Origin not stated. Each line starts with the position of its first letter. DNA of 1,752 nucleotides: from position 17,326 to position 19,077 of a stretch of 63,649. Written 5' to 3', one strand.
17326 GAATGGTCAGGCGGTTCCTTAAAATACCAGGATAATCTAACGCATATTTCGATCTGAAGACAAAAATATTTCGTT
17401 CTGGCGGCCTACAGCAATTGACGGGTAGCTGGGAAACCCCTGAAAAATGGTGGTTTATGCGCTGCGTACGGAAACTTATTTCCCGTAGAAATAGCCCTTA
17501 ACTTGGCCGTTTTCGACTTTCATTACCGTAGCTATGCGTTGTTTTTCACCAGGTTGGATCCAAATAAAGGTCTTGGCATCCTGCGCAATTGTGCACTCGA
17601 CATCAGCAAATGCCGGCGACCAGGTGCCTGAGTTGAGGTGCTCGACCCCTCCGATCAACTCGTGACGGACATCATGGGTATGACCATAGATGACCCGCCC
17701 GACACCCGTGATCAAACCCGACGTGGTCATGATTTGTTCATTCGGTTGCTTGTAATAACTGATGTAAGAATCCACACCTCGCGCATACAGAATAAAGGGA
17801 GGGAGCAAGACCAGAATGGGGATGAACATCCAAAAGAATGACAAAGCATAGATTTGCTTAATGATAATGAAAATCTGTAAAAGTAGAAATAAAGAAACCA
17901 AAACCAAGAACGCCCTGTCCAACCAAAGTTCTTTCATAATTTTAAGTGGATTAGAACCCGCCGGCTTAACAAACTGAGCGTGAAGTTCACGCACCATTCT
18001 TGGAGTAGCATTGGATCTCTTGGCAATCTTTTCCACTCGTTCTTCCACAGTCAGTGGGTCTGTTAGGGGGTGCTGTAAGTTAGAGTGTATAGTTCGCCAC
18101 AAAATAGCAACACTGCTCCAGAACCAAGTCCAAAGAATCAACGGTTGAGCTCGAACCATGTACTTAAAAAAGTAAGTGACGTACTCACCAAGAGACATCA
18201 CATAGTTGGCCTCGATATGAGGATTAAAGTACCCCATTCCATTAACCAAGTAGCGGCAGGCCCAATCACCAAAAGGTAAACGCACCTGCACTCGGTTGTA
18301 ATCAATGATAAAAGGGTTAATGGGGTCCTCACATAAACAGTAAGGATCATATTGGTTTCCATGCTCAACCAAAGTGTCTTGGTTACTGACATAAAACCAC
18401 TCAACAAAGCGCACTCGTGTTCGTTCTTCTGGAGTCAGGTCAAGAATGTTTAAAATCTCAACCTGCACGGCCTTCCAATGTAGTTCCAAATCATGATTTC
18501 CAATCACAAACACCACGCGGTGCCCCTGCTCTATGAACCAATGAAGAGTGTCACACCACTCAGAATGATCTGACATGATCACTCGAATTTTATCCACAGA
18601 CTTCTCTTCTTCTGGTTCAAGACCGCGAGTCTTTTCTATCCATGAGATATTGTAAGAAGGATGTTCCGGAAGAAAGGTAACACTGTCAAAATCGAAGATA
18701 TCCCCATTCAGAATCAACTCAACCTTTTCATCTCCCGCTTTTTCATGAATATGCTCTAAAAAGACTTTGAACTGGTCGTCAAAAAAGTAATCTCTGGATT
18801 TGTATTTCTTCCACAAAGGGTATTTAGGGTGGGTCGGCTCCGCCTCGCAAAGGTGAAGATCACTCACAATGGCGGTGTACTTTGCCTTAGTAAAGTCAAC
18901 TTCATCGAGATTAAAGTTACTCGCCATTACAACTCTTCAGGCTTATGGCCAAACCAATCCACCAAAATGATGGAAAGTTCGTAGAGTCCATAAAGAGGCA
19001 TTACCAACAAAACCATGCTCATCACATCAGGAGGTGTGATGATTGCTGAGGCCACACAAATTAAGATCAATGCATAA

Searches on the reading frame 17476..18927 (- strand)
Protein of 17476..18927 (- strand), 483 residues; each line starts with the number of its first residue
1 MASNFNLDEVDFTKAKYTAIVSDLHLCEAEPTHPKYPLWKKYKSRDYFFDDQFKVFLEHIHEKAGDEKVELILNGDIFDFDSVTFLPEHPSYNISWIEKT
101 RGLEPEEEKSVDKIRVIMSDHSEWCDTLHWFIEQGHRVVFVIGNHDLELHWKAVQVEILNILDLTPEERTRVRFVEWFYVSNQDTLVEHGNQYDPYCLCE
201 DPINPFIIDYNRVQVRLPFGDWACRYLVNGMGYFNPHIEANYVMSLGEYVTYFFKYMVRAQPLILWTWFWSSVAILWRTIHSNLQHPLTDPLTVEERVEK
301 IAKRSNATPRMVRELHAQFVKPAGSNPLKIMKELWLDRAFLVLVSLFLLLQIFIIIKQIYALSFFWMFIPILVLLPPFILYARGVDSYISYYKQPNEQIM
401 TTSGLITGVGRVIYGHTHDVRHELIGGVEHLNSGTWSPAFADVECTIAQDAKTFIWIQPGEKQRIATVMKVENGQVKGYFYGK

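Call 41: search_protein_families(library=pfam, proteins=[window:17476-18927:-], max_evalue=0.001)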
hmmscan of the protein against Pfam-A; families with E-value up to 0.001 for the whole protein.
window:17476-18927:- (483 aa): 2 families
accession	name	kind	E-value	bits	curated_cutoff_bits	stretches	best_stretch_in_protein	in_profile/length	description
PF00149.33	Metallophos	-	2.2e-07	32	21.5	1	19-191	4-116/191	Calcineurin-like phosphoesterase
PF12850.12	Metallophos_2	-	0.00018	22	27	0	411-444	110-143/154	Calcineurin-like phosphoesterase superfamily domain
